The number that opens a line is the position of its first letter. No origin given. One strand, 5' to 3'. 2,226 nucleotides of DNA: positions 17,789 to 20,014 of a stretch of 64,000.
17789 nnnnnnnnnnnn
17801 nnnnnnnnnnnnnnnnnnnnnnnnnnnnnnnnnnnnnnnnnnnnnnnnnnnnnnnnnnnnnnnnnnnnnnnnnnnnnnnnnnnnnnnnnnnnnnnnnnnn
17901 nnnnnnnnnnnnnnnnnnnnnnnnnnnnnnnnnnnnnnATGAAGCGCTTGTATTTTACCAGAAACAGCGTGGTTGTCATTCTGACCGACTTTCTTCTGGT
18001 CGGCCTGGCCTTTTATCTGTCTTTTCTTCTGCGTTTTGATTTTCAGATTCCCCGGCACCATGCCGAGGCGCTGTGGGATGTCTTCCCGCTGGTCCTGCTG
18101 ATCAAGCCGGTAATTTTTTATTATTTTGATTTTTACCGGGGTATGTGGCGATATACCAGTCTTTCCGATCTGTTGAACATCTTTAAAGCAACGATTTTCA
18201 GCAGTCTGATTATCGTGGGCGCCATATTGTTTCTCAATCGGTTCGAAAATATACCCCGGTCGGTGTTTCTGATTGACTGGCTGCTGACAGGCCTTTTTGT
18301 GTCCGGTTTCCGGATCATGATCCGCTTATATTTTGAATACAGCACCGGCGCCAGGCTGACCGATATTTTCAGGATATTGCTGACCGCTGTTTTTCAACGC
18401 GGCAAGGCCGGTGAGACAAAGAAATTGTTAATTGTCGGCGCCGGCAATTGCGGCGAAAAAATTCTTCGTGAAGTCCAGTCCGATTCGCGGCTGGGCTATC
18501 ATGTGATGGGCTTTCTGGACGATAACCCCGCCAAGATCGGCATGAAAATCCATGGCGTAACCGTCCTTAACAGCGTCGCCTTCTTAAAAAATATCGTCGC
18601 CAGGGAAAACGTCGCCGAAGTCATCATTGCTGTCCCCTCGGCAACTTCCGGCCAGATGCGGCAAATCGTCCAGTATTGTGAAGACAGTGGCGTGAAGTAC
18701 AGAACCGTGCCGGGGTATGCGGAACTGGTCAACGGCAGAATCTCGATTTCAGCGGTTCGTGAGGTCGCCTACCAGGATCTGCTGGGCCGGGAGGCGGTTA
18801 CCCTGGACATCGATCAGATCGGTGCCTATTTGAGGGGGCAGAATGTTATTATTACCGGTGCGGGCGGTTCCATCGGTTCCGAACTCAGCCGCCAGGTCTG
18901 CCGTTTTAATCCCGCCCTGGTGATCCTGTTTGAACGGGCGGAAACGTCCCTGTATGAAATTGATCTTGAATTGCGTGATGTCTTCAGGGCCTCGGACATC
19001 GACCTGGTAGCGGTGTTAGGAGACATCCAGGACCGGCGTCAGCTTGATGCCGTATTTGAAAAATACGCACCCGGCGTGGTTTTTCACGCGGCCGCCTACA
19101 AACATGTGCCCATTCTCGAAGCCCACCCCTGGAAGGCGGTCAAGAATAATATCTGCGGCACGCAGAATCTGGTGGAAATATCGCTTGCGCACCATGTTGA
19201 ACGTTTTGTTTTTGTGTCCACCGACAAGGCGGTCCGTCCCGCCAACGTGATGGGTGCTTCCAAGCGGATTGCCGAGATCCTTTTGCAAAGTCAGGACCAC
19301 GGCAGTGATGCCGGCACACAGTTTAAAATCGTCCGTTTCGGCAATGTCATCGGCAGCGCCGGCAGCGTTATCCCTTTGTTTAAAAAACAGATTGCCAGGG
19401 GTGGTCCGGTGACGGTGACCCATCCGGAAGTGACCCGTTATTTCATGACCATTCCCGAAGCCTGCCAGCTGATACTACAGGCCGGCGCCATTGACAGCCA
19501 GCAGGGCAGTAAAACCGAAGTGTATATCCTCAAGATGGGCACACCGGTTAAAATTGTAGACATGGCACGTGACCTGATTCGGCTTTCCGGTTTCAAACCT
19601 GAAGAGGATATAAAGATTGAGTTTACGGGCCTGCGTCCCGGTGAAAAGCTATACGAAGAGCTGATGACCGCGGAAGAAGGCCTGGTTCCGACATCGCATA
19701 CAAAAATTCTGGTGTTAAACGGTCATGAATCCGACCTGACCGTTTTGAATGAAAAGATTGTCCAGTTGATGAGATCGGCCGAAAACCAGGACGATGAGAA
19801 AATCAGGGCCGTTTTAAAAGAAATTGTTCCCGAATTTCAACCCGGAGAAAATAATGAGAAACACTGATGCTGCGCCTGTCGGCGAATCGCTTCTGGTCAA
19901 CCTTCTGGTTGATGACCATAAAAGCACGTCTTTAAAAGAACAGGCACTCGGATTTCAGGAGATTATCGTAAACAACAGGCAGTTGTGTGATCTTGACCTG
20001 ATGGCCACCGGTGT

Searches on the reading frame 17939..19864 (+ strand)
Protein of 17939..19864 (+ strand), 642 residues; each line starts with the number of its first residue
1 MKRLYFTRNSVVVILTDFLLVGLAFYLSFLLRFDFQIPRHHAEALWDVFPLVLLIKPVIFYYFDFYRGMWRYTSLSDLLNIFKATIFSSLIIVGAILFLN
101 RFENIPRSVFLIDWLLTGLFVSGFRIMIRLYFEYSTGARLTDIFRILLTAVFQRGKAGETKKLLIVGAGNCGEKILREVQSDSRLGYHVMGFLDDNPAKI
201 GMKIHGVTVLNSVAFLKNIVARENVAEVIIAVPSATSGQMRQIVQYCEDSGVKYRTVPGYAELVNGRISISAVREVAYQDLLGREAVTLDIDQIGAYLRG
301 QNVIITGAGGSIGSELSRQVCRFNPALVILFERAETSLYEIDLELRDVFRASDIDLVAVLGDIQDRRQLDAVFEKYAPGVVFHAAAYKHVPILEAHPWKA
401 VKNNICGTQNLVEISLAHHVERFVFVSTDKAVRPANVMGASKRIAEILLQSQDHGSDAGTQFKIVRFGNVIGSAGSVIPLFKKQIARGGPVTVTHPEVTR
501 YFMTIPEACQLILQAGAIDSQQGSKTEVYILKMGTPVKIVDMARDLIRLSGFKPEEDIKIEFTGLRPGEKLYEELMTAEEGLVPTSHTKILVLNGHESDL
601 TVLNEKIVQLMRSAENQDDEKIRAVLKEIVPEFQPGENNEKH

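Call 4: search_protein_families(library=pfam, proteins=[window:17939-19864:+])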
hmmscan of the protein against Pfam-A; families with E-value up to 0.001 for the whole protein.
window:17939-19864:+ (642 aa): 10 families
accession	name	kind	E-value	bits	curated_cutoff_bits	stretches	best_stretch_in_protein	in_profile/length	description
PF02719.21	Polysacc_synt_2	-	2.6e-116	388.4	20.2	1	303-593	1-291/293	Polysaccharide biosynthesis protein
PF01370.27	Epimerase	-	2.5e-20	73.4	20.9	1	303-515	1-224/240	NAD dependent epimerase/dehydratase family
PF13727.12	CoA_binding_3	-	5.8e-17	62.7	25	1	63-258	3-175/175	CoA-binding domain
PF16363.11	GDP_Man_Dehyd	-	1.5e-14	54.6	27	1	304-429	1-130/332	GDP-mannose 4,6 dehydratase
PF04321.23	RmlD_sub_bind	-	5.8e-12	45.7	27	1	302-430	2-103/287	RmlD substrate binding domain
PF01073.25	3Beta_HSD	-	3.3e-10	39.9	22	1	304-434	1-122/280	3-beta hydroxysteroid dehydrogenase/isomerase family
PF02629.25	CoA_binding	-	1.7e-07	32.3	22.3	1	160-236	3-75/97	CoA binding domain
PF13460.12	NAD_binding_10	-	9.8e-06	26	27.2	1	307-434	1-104/184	NAD(P)H-binding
PF08659.16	KR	-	0.00049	20.5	22.6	1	303-428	3-136/180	KR domain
PF17836.7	PglD_N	-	0.00062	20.7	23.4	1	162-232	1-65/78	PglD N-terminal domain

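Call 5: search_protein_families(library=ncbifam, proteins=[window:17939-19864:+])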
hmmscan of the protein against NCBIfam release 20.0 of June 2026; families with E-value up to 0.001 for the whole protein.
window:17939-19864:+ (642 aa): 38 families (the best 25 are shown)
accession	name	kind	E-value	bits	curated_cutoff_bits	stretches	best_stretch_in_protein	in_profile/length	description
TIGR03589.1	PseB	equivalog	1.8e-55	188.1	407.75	1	299-590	3-276/324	UDP-N-acetylglucosamine 4,6-dehydratase (inverting)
TIGR04130.1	FnlA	equivalog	1.6e-42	145.6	730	1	300-582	4-271/337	UDP-N-acetylglucosamine 4,6-dehydratase/5-epimerase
TIGR03023.1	WcaJ_sugtrans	equivalog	1.5e-26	93.7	410.75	1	16-276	2-245/453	undecaprenyl-phosphate glucose phosphotransferase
TIGR03025.1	EPS_sugtrans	subfamily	2.7e-26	92.8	295.55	1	15-280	1-244/445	exopolysaccharide biosynthesis polyprenyl glycosylphosphotransferase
TIGR01179.1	galE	equivalog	1.4e-17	63.6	262.3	1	303-474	2-180/332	UDP-glucose 4-epimerase GalE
TIGR03022.1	WbaP_sugtrans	subfamily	4e-15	56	403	1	14-264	2-229/456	undecaprenyl-phosphate galactose phosphotransferase WbaP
TIGR01181.1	dTDP_gluc_dehyt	equivalog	2.4e-12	46.6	365.1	1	303-430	2-127/321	dTDP-glucose 4,6-dehydratase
TIGR02622.1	CDP_4_6_dhtase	equivalog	9.9e-12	44.6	278.45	1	299-435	3-136/352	CDP-glucose 4,6-dehydratase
TIGR01214.1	rmlD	equivalog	3.7e-11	42.6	224.05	1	303-429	2-101/285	dTDP-4-dehydrorhamnose reductase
TIGR03013.1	EpsB_2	subfamily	9.9e-11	41.4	393.35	1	17-273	3-234/443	TIGR03013 family XrtA/PEP-CTERM system glycosyltransferase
NF003995.0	PRK05472.2-4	subfamily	5.9e-10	39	126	1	159-240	82-161/213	redox-sensing transcriptional repressor Rex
NF003993.0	PRK05472.2-2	equivalog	1.1e-09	38.2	217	1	160-241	83-162/212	redox-sensing transcriptional repressor Rex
TIGR04180.1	EDH_00030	hypoth_equivalog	1.1e-09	37.8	475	1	303-435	1-128/297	NAD-dependent 4,6-dehydratase LegB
NF003990.0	PRK05472.1-4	equivalog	5.5e-09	35.9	233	1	160-244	84-166/214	redox-sensing transcriptional repressor Rex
TIGR03570.1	NeuD_NnaD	subfamily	2.9e-08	33.5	160.8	1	162-258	1-90/202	NeuD/PglB/VioB family sugar acetyltransferase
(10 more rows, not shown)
